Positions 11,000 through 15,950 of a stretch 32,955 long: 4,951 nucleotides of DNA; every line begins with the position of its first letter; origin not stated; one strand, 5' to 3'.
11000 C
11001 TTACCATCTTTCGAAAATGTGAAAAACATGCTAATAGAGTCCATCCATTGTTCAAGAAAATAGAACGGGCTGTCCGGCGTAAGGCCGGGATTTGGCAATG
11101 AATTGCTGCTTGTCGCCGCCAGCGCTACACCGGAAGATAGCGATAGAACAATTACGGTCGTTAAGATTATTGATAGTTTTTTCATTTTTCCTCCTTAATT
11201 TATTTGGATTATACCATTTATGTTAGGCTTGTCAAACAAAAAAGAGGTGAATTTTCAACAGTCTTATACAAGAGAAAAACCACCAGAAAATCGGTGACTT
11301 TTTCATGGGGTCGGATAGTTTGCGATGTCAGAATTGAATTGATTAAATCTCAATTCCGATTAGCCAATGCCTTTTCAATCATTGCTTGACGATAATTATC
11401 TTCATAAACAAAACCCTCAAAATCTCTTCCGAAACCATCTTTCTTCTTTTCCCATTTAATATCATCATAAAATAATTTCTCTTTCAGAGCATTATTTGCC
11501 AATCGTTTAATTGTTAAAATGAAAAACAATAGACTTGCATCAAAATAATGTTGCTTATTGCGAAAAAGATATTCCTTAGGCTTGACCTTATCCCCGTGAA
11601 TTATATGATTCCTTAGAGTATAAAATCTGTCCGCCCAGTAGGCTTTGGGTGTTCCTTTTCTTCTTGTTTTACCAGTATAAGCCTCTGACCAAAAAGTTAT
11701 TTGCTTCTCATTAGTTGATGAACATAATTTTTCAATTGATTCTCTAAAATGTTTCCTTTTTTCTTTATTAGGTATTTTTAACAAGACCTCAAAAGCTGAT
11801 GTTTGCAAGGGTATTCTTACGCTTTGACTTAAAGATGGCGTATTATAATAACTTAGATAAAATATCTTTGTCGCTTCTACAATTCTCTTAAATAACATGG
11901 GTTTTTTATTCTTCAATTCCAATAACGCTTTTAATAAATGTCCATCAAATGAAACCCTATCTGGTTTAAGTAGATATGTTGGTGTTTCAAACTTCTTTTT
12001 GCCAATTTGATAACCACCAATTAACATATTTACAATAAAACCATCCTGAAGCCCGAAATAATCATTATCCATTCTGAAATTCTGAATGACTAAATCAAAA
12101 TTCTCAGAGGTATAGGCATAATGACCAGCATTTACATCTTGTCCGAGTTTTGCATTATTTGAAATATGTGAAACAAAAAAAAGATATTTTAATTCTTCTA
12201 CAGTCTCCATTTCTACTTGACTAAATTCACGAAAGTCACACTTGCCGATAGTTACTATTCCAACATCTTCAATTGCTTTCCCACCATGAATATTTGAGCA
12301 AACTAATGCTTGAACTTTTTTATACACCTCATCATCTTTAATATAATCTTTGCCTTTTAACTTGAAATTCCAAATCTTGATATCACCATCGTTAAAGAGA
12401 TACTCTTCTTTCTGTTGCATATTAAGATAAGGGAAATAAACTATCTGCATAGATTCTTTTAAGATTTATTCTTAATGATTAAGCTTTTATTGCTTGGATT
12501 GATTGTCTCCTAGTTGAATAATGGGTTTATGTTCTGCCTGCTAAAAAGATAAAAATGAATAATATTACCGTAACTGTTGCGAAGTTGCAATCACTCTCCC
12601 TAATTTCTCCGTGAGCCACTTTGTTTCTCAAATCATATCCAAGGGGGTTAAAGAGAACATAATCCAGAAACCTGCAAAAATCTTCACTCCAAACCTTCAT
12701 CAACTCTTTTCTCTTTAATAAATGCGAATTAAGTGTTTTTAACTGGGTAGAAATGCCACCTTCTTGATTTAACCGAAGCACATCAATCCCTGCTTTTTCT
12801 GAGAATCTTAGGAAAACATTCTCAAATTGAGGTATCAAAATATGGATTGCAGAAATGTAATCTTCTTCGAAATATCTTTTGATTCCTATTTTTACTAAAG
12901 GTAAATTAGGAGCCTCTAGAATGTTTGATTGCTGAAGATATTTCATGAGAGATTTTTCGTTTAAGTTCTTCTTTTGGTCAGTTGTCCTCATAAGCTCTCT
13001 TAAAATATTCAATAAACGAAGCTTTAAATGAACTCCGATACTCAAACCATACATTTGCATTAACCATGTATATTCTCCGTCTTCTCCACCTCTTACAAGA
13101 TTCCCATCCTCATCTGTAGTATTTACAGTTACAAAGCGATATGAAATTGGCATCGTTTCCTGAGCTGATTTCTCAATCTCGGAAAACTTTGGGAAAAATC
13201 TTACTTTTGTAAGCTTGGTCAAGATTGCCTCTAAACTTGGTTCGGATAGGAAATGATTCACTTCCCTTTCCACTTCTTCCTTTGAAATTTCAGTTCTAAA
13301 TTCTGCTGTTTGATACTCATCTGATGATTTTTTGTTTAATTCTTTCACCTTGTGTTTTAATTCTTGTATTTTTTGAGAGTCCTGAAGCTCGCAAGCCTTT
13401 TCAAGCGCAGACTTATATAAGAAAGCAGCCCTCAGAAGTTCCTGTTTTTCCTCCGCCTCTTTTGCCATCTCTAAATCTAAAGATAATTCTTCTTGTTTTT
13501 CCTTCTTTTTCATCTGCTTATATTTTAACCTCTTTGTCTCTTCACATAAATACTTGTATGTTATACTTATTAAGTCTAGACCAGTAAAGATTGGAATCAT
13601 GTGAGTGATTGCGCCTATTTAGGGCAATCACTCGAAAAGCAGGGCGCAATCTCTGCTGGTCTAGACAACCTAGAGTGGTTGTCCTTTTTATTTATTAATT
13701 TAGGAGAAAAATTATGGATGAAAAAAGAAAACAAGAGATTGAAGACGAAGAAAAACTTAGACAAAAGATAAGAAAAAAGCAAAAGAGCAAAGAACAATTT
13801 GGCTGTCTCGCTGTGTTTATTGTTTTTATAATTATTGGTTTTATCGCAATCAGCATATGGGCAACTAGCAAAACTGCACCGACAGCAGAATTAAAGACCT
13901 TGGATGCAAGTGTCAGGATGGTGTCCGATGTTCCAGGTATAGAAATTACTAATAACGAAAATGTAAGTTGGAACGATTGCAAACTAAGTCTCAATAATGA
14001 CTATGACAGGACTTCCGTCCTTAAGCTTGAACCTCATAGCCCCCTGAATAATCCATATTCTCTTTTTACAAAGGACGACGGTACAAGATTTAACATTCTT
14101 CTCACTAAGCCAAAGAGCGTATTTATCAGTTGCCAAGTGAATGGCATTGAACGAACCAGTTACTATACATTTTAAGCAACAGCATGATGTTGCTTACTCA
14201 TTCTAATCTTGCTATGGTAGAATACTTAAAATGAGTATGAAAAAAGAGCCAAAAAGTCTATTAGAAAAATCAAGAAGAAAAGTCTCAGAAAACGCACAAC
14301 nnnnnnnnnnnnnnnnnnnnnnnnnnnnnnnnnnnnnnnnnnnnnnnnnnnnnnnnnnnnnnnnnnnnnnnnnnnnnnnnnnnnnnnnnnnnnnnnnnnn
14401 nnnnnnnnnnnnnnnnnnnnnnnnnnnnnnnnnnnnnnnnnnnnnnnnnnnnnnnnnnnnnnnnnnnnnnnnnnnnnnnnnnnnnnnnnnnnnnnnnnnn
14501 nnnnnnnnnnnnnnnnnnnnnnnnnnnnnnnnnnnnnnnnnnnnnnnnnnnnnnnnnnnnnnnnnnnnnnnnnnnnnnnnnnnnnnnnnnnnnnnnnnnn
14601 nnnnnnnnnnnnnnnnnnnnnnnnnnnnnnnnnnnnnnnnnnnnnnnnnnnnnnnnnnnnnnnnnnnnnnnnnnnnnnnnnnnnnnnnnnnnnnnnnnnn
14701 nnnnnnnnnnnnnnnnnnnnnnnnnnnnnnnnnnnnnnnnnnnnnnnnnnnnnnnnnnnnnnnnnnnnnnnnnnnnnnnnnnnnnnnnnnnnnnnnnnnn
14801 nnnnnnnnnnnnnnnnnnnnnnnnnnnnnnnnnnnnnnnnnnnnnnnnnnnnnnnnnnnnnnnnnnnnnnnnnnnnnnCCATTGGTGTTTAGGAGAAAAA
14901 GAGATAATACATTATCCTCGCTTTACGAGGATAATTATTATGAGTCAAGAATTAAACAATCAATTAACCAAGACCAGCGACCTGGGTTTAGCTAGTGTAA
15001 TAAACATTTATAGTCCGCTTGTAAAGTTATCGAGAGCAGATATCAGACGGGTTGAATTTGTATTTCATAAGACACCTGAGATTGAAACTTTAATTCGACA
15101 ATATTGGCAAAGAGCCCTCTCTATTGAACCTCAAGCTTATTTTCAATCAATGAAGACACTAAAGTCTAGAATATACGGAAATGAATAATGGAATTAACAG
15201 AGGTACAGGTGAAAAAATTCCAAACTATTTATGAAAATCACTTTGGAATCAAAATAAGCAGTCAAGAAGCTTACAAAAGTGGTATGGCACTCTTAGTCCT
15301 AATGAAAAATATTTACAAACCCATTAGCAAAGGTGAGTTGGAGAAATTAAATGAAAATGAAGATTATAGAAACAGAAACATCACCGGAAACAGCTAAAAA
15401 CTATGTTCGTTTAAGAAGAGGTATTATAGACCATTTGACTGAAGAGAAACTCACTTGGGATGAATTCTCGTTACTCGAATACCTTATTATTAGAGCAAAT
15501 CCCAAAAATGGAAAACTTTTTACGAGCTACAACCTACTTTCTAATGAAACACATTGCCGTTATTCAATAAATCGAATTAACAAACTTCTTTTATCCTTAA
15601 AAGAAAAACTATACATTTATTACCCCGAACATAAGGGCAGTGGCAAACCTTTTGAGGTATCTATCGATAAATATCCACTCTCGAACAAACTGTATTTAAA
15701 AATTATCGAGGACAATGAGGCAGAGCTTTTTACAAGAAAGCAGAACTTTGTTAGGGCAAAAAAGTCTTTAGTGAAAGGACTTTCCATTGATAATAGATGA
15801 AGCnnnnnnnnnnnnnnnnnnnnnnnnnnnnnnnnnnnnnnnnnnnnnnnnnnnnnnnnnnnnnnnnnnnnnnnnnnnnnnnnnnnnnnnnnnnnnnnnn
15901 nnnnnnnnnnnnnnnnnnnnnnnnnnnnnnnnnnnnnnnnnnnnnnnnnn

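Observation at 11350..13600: Two adjacent HEPN (RNxxxHG) proteins as cargo of an integrative element: candidate uncharacterised defence / abortive-infection module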

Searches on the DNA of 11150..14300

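Call 85: search_rna_families(source=window, start=11150, end=14300, threshold=evalue, max_evalue=1)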
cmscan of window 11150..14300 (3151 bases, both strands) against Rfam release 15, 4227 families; matches with E-value up to 1: 1.
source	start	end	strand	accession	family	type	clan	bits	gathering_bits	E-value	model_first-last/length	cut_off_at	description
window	12136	12230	+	RF00019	Y_RNA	Gene;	-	21.3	38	0.46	1-96/96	no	Y RNA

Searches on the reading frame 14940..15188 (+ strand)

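Call 9: search_protein_families(library=pfam, proteins=[window:14940-15188:+], max_evalue=0.01)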
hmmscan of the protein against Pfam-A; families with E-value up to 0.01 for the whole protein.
window:14940-15188:+ (82 aa): 1 family
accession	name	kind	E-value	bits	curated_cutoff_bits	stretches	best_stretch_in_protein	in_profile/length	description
PF18903.5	DUF5659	-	1.2e-06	28.7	23.6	1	12-79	6-74/75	Domain of unknown function (DUF5659)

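Call 10: search_protein_families(library=phrogs, proteins=[window:14940-15188:+], max_evalue=0.01)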
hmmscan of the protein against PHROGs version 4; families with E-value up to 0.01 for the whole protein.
window:14940-15188:+ (82 aa): 0 families

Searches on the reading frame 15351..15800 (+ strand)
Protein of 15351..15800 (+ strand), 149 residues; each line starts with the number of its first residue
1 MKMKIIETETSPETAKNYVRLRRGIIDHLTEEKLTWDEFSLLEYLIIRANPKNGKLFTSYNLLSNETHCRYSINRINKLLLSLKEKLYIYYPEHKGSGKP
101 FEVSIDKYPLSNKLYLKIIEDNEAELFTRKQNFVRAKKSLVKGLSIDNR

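Call 9: search_protein_families(library=pfam, proteins=[window:15351-15800:+], max_evalue=0.01)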
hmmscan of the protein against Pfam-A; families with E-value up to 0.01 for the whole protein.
window:15351-15800:+ (149 aa): 0 families

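Call 10: search_protein_families(library=phrogs, proteins=[window:15351-15800:+], max_evalue=0.01)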
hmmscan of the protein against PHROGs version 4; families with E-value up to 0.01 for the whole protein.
window:15351-15800:+ (149 aa): 1 family
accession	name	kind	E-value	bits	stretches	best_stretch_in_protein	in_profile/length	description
phrog_186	-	DNA, RNA and nucleotide metabolism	0.00028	21.7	1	16-104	20-103/308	DnaD-like helicase loader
